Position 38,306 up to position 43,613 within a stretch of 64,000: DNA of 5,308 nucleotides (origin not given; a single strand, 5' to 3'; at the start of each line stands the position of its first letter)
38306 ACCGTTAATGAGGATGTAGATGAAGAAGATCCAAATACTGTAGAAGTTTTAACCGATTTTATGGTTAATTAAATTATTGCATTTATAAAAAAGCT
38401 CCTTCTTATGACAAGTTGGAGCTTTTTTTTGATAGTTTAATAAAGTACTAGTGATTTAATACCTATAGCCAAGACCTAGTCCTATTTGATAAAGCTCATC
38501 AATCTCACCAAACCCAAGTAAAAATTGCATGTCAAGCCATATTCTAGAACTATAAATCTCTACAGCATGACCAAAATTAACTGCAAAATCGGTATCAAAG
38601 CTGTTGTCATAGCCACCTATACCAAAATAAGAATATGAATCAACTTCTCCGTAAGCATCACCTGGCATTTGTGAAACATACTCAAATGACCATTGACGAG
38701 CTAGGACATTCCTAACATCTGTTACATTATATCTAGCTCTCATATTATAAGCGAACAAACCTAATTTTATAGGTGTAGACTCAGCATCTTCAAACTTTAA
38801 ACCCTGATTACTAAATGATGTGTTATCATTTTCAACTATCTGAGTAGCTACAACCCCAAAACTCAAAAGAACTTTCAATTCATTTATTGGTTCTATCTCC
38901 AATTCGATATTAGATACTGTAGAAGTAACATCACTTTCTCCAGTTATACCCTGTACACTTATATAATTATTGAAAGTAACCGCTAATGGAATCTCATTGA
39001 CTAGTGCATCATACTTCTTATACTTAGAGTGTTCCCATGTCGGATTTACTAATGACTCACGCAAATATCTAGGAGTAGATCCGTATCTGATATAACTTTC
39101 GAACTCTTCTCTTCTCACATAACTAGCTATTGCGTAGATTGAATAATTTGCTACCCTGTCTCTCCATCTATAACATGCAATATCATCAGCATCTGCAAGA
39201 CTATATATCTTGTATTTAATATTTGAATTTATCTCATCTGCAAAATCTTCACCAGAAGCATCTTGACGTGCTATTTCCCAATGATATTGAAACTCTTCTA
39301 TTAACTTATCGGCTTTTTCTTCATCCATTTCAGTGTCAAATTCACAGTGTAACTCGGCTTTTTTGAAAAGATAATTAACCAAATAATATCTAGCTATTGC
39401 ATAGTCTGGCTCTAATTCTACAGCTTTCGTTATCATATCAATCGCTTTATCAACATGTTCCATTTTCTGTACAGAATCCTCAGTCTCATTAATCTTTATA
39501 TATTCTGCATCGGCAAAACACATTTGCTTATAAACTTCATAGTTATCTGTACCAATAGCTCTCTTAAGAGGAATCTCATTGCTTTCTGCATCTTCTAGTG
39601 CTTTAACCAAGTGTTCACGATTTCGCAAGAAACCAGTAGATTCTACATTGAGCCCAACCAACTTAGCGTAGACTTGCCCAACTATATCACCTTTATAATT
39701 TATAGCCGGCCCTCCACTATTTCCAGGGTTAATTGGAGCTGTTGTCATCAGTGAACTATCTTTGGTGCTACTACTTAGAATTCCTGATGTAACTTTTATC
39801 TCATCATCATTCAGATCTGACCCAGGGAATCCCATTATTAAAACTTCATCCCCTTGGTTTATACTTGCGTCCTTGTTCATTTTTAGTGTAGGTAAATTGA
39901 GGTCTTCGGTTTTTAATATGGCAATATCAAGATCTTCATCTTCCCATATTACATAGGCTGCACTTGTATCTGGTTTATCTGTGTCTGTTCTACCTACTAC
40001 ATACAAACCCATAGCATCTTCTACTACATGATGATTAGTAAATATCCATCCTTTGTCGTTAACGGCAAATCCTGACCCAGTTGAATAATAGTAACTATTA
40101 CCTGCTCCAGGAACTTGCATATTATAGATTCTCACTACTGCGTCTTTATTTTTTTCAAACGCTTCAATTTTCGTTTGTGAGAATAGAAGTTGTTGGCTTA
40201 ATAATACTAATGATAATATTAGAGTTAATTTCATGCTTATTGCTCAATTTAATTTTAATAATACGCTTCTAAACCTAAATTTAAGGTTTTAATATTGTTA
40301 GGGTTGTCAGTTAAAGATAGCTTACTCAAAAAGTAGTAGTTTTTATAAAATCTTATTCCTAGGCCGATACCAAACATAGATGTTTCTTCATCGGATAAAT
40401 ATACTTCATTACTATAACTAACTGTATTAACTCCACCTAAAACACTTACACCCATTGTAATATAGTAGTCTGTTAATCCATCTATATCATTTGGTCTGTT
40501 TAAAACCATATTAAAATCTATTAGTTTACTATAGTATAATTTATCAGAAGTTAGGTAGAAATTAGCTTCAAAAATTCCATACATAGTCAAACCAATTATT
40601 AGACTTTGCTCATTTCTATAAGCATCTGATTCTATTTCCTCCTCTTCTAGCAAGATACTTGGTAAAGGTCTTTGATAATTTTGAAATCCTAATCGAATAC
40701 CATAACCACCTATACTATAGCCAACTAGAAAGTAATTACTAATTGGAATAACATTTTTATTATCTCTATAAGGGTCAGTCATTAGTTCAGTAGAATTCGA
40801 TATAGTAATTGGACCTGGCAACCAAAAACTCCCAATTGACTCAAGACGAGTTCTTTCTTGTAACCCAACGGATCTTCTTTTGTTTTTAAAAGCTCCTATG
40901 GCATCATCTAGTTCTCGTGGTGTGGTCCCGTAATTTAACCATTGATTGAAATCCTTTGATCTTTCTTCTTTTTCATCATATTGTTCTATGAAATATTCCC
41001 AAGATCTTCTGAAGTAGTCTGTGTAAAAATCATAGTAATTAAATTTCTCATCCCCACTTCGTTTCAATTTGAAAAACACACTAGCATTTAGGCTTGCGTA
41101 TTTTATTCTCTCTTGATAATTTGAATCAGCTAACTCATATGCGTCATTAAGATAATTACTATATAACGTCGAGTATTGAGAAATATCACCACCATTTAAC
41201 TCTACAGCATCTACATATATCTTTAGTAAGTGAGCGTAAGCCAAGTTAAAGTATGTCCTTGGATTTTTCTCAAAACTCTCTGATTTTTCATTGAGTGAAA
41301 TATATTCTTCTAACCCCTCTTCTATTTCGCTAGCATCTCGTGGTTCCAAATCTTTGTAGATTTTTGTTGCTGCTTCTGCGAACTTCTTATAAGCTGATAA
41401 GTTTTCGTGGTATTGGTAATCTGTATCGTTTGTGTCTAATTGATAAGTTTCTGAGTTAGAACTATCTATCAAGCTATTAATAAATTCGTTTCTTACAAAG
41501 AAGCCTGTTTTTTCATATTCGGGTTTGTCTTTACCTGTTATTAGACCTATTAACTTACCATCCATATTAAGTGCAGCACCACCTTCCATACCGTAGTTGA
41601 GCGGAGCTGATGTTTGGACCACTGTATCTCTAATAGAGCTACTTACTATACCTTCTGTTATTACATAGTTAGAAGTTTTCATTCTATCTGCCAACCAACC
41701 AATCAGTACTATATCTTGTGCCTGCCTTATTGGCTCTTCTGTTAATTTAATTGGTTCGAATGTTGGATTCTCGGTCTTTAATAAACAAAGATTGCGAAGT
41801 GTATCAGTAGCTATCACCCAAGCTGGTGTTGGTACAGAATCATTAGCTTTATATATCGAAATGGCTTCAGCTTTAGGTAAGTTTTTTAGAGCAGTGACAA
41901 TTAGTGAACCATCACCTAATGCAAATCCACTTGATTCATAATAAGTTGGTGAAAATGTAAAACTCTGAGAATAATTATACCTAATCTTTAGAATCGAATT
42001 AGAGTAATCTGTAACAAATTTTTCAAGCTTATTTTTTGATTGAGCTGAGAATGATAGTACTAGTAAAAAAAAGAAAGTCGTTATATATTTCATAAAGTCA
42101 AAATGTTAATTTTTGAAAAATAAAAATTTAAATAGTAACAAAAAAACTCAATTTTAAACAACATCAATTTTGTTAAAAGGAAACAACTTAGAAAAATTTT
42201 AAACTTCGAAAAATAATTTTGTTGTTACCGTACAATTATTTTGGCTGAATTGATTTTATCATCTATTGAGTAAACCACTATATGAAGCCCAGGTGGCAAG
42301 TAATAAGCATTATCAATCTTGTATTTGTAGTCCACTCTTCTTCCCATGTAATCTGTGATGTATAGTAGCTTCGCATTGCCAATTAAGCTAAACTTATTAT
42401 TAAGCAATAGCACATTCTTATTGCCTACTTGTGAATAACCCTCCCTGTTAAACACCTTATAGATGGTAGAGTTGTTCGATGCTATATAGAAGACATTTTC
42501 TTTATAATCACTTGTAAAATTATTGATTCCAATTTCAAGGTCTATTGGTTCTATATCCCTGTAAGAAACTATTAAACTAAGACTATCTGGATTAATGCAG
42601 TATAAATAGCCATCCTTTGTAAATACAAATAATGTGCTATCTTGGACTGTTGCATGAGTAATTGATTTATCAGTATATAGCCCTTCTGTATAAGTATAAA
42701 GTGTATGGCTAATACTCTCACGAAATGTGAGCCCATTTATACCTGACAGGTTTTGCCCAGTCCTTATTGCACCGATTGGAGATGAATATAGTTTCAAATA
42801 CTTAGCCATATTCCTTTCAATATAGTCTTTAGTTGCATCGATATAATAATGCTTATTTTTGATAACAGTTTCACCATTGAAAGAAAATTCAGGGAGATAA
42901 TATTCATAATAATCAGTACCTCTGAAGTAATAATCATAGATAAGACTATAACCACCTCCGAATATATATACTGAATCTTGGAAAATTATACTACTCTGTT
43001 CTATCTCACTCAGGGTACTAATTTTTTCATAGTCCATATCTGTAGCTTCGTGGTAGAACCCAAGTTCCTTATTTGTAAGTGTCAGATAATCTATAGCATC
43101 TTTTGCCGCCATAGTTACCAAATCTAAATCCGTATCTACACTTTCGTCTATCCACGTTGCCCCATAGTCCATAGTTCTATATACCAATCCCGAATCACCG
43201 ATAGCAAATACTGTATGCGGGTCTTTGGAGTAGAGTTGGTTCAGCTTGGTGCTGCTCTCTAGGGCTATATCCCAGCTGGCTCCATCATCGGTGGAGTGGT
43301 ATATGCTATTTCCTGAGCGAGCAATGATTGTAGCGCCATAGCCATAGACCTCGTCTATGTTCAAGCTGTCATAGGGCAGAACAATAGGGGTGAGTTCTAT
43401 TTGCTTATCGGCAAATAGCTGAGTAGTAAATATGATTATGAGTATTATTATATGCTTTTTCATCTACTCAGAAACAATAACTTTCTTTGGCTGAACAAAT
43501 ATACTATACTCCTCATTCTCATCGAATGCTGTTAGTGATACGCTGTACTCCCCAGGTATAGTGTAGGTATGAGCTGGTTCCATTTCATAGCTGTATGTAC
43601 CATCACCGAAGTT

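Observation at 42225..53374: Gap-free 11.1-kb array of eight translationally coupled secreted-protein genes (A-A-B-A-B-A-B-A) built from alternating invariant and hypervariable blocks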

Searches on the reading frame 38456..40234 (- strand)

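Call 40: search_protein_families(library=pfam, proteins=[window:38456-40234:-], max_evalue=0.001)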
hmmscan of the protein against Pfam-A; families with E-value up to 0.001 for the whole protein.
window:38456-40234:- (592 aa): 3 families
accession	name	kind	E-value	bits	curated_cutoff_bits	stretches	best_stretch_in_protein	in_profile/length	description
PF13365.12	Trypsin_2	-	1.5e-24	87.8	27.6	1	53-186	1-143/144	Trypsin-like peptidase domain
PF00089.32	Trypsin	-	1.4e-11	45.1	20.6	1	52-191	26-198/220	Trypsin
PF10459.15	Peptidase_S46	-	0.00027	20.2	22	0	162-188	624-650/698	Peptidase S46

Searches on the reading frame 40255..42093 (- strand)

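Call 40: search_protein_families(library=pfam, proteins=[window:40255-42093:-], max_evalue=0.001)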
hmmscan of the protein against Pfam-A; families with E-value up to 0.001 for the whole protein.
window:40255-42093:- (612 aa): 1 family
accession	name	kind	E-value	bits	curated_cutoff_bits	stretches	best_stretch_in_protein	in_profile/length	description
PF13365.12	Trypsin_2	-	1.8e-14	55.1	27.6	1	55-184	2-144/144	Trypsin-like peptidase domain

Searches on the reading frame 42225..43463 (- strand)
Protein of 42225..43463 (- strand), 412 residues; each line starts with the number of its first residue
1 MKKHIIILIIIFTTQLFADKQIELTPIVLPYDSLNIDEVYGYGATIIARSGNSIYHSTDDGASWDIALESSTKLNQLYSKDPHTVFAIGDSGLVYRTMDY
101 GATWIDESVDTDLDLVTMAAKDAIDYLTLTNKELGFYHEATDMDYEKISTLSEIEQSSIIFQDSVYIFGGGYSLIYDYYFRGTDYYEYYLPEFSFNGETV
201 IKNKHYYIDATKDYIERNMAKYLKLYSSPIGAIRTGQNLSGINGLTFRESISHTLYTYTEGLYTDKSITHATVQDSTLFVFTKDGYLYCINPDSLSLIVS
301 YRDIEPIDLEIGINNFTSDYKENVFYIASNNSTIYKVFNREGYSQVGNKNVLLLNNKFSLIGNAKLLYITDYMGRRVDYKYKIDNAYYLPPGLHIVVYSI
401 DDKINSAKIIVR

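Call 3: search_protein_families(library=pfam, proteins=[window:42225-43463:-], max_evalue=1)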
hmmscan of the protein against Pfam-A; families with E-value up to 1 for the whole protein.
window:42225-43463:- (412 aa): 4 families
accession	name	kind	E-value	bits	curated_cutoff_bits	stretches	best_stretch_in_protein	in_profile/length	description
PF15902.12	Sortilin-Vps10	-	6e-05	22.4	33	1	53-115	2-68/446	Sortilin, neurotensin receptor 3,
PF13158.11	DUF3993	-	0.0043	17.7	22.4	1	179-205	83-109/118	Protein of unknown function (DUF3993)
PF14870.12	PSII_BNR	-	0.0099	15.6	27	1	52-130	82-163/303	Photosynthesis system II assembly factor YCF48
PF02012.26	BNR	-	0.91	10.2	27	0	55-64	1-10/12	BNR/Asp-box repeat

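Call 4: search_protein_families(library=ncbifam, proteins=[window:42225-43463:-], max_evalue=1)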
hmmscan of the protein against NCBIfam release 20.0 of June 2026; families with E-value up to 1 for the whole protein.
window:42225-43463:- (412 aa): 3 families
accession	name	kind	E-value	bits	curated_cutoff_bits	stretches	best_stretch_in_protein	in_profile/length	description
NF045728.1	glycosyl_F510_1955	equivalog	2.1e-07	30.5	175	1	37-152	105-217/246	F510_1955 family glycosylhydrolase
TIGR01286.1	nifK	equivalog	0.024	13.1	427.3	1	151-255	243-343/516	nitrogenase molybdenum-iron protein subunit beta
NF010237.0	PRK13684.1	equivalog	0.04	12.9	326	1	53-109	110-169/334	photosynthesis system II assembly factor Ycf48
